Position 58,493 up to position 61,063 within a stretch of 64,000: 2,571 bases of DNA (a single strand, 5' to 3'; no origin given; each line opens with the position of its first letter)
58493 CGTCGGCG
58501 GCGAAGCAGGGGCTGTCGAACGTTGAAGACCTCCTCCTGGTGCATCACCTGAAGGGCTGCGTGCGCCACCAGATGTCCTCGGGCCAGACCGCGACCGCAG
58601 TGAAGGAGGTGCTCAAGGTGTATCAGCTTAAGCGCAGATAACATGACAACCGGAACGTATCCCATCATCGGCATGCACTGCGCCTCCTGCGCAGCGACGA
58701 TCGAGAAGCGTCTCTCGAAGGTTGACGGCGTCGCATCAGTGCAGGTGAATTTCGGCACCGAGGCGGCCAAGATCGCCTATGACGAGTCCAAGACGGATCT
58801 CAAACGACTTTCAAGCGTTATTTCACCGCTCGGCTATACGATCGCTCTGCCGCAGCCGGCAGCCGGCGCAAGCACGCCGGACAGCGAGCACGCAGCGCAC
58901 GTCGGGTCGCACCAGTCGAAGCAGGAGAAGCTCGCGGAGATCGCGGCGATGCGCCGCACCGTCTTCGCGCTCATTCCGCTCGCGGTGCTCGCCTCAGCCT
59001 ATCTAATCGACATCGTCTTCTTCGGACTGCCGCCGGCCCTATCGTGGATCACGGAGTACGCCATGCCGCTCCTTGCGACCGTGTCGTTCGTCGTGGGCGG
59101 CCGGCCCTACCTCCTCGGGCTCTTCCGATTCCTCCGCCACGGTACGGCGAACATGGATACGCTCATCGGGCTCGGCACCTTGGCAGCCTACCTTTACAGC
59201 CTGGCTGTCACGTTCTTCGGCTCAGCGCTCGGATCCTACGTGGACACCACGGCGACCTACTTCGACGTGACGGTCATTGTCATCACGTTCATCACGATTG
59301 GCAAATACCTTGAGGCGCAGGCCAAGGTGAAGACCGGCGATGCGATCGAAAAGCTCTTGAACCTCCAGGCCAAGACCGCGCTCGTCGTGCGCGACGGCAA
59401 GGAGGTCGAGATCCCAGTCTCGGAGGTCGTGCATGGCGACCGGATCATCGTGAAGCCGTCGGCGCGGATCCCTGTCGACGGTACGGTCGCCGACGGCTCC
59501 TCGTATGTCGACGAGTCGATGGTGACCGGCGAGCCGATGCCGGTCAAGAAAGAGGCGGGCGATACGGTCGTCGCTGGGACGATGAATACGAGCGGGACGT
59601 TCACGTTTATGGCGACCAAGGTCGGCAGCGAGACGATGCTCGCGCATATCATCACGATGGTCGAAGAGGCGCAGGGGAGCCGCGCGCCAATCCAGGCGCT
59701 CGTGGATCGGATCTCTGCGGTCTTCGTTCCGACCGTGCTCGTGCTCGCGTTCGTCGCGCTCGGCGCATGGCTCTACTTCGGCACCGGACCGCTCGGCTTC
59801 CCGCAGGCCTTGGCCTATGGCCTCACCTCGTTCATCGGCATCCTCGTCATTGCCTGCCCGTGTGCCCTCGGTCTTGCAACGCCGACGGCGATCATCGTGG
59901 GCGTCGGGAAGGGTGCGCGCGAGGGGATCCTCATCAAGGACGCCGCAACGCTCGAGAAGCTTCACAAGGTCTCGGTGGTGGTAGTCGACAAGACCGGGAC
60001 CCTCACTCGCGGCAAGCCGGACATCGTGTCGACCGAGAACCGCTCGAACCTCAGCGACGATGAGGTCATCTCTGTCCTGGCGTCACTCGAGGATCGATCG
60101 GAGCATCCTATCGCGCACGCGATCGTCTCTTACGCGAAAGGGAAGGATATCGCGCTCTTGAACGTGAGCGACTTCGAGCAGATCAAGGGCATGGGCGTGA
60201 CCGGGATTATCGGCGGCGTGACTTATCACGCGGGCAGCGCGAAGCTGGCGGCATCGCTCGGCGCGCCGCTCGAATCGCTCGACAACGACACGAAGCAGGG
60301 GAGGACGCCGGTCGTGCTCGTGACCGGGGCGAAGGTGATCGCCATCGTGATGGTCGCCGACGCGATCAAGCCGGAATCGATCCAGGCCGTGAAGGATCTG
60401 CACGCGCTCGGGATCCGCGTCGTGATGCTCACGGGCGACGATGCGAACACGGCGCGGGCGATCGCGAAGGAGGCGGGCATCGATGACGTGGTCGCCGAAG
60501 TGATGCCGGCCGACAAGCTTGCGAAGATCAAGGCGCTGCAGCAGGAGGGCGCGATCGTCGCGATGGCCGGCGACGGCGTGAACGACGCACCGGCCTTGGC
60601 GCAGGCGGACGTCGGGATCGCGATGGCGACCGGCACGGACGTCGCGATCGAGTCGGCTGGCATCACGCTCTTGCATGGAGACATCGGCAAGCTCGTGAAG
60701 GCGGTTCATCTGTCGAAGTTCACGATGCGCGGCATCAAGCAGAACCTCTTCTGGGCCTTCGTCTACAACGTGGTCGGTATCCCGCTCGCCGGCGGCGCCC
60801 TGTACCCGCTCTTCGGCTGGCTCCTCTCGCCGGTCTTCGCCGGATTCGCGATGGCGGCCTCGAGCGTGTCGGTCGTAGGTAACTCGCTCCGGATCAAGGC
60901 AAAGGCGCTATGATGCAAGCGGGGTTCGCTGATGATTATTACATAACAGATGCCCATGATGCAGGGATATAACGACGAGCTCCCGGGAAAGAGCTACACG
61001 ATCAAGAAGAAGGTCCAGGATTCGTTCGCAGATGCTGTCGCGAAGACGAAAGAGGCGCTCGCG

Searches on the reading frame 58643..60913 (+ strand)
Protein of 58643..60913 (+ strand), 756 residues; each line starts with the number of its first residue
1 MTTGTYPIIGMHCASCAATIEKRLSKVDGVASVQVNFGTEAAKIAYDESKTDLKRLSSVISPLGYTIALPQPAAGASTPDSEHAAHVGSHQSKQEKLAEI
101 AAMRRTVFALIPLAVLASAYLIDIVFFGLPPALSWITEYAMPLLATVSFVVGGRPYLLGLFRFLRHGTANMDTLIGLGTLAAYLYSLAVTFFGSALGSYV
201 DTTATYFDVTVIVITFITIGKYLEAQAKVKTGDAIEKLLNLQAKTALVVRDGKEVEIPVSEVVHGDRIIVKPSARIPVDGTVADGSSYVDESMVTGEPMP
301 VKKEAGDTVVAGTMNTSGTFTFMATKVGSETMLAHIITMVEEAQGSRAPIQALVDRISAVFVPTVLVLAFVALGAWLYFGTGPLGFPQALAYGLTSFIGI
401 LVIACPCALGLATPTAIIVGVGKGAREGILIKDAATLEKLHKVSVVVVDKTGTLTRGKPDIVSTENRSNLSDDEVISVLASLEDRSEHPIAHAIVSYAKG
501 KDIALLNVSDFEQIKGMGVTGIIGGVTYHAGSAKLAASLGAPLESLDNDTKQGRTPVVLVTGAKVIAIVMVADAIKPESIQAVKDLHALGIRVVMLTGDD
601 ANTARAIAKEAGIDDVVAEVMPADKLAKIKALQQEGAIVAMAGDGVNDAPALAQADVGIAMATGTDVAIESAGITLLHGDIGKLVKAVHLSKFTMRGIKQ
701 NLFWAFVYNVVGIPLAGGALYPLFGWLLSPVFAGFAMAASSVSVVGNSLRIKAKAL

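Call 11: search_protein_families(library=pfam, proteins=[window:58643-60913:+], max_evalue=0.001)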
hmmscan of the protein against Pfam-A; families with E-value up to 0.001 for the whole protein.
window:58643-60913:+ (756 aa): 5 families
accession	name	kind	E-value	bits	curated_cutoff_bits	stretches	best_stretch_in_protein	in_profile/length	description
PF00122.25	E1-E2_ATPase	-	4.2e-58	196.3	28.1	1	241-426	2-180/181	E1-E2 ATPase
PF00702.32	Hydrolase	-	2.5e-34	119.8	26.4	1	444-656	2-191/191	haloacid dehalogenase-like hydrolase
PF00403.32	HMA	-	1.8e-16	60.7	24.8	1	6-66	2-62/62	Heavy-metal-associated domain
PF08282.18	Hydrolase_3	-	1.6e-05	25.2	20.9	0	633-673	200-240/255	haloacid dehalogenase-like hydrolase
PF12710.13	HAD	-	8.2e-05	23.5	27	1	573-652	84-188/189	haloacid dehalogenase-like hydrolase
